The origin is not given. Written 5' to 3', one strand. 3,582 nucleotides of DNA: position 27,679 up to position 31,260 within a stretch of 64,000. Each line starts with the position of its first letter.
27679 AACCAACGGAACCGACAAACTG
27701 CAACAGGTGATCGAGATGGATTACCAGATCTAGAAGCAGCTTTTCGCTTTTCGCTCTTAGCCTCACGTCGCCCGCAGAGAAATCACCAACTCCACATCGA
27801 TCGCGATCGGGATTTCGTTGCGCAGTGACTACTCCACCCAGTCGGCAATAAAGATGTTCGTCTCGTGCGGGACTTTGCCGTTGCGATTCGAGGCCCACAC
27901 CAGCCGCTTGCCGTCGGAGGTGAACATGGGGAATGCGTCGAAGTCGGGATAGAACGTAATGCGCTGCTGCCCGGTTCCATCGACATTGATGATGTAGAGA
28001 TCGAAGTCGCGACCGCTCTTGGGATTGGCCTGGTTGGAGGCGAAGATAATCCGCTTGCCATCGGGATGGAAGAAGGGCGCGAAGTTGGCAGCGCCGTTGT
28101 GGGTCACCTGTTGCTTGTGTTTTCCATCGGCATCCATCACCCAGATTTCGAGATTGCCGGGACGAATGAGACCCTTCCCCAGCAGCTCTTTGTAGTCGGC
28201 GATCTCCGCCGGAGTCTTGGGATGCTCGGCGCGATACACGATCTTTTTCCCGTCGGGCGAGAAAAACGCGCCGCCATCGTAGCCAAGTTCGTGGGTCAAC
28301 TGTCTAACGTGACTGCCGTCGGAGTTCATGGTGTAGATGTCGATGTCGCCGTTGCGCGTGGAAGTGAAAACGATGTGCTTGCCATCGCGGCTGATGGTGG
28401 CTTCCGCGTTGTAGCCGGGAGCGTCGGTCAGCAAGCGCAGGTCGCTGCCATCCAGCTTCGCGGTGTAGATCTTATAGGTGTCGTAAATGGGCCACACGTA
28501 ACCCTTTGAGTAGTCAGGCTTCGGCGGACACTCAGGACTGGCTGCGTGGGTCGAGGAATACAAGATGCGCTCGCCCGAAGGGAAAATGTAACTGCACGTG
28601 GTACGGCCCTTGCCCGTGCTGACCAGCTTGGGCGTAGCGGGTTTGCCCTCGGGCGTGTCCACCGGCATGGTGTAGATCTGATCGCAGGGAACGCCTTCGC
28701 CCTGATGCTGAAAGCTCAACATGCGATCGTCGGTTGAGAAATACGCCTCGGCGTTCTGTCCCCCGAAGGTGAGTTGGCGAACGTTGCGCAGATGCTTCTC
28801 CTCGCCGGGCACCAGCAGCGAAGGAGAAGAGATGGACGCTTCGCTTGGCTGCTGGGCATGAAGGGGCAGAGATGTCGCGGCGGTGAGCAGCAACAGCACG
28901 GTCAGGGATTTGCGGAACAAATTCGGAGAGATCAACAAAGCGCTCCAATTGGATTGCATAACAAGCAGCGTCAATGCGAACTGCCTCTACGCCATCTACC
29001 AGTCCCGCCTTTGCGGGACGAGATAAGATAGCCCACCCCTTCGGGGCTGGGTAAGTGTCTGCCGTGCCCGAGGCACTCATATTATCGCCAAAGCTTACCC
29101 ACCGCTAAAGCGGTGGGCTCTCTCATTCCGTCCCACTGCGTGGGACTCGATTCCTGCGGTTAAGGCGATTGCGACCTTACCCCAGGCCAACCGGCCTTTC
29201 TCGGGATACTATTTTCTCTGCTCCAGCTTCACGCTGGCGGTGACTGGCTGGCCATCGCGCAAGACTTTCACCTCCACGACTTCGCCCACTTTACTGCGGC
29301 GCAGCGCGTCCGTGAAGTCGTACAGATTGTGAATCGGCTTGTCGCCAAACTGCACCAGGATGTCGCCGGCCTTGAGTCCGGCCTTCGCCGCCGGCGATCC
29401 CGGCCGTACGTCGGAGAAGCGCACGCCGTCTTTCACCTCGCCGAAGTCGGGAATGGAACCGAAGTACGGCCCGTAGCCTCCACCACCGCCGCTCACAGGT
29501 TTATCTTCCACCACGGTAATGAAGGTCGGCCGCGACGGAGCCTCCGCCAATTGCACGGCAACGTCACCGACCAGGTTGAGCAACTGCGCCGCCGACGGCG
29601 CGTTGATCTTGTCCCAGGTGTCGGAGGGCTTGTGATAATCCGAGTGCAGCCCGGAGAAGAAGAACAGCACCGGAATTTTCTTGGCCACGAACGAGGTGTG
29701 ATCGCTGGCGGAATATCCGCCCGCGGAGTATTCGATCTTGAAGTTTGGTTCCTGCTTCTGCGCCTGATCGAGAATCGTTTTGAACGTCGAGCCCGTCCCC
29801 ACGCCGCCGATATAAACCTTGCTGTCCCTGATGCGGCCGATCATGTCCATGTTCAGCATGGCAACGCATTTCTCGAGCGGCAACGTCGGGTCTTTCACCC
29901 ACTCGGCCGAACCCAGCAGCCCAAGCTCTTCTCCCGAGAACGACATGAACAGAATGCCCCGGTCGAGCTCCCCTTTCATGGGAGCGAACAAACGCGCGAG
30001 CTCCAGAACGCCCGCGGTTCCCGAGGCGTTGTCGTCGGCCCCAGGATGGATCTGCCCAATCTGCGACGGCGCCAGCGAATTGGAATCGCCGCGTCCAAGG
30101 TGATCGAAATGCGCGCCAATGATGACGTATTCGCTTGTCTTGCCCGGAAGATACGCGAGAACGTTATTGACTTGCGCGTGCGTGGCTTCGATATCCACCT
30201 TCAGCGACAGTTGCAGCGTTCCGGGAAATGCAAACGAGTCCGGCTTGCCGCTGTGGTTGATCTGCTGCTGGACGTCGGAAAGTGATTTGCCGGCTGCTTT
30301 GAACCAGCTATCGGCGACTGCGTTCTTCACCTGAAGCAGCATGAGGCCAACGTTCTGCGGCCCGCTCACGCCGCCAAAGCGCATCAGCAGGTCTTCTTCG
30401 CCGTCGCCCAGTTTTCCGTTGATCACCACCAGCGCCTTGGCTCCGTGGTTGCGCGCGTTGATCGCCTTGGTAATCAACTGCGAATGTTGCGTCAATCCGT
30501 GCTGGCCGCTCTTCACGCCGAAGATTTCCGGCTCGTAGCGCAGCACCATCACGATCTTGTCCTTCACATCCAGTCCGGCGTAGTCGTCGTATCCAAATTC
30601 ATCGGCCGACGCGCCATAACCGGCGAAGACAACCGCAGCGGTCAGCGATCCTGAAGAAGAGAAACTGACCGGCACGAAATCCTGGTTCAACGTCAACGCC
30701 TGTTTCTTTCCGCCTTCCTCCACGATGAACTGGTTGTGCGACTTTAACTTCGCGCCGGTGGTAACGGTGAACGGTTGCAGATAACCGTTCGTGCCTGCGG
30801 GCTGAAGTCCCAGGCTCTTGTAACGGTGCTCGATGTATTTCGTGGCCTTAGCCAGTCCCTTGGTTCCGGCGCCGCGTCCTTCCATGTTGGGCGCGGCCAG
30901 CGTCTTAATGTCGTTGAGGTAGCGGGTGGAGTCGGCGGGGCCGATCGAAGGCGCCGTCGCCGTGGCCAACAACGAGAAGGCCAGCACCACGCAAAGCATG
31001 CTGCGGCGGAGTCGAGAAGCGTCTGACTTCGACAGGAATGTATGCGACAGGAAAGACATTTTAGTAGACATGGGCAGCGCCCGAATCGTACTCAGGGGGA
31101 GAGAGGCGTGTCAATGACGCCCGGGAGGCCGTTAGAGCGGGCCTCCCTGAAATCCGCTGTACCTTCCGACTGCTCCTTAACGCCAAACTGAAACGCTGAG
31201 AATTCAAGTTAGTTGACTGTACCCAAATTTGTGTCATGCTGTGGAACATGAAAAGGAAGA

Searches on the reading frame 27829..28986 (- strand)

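Call 67: search_protein_families(library=pfam, proteins=[window:27829-28986:-], max_evalue=0.00001)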
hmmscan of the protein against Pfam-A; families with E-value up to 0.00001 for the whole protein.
window:27829-28986:- (385 aa): 1 family
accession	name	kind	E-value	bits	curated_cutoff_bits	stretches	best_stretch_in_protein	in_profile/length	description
PF07676.18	PD40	-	2.4e-39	132.9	20.9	3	293-332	3-38/38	WD40-like Beta Propeller Repeat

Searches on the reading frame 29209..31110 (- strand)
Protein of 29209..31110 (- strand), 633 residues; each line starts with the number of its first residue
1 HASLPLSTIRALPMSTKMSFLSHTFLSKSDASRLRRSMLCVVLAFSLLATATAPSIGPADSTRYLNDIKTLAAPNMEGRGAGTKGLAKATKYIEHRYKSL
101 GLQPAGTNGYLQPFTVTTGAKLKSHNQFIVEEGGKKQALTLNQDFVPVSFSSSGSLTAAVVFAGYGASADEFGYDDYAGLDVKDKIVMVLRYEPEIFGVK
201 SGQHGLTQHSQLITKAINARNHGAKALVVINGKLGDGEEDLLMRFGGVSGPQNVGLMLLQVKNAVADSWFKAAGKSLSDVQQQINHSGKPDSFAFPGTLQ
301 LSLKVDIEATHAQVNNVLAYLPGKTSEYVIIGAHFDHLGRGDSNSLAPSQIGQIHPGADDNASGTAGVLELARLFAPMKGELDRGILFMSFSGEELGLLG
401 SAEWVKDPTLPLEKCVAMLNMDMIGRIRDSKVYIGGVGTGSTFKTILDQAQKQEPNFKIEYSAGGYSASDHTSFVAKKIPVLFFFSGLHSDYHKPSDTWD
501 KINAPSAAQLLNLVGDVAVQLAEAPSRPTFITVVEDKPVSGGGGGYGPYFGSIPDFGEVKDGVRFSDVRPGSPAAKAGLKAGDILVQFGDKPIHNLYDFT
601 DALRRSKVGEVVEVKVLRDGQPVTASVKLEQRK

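Call 67: search_protein_families(library=pfam, proteins=[window:29209-31110:-], max_evalue=0.00001)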
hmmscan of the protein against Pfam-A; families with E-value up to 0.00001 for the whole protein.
window:29209-31110:- (633 aa): 4 families
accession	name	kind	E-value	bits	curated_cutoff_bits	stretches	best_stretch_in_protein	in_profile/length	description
PF04389.22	Peptidase_M28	-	1.2e-44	152.7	21.3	1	316-514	1-189/193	Peptidase family M28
PF13180.12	PDZ_2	-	4.5e-16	59.3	27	1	557-629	8-80/80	PDZ domain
PF17820.7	PDZ_6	-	8.4e-14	51.5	27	1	565-618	2-54/54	PDZ domain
PF02225.27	PA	-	7.3e-06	26.5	23.9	0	158-238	3-64/95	PA domain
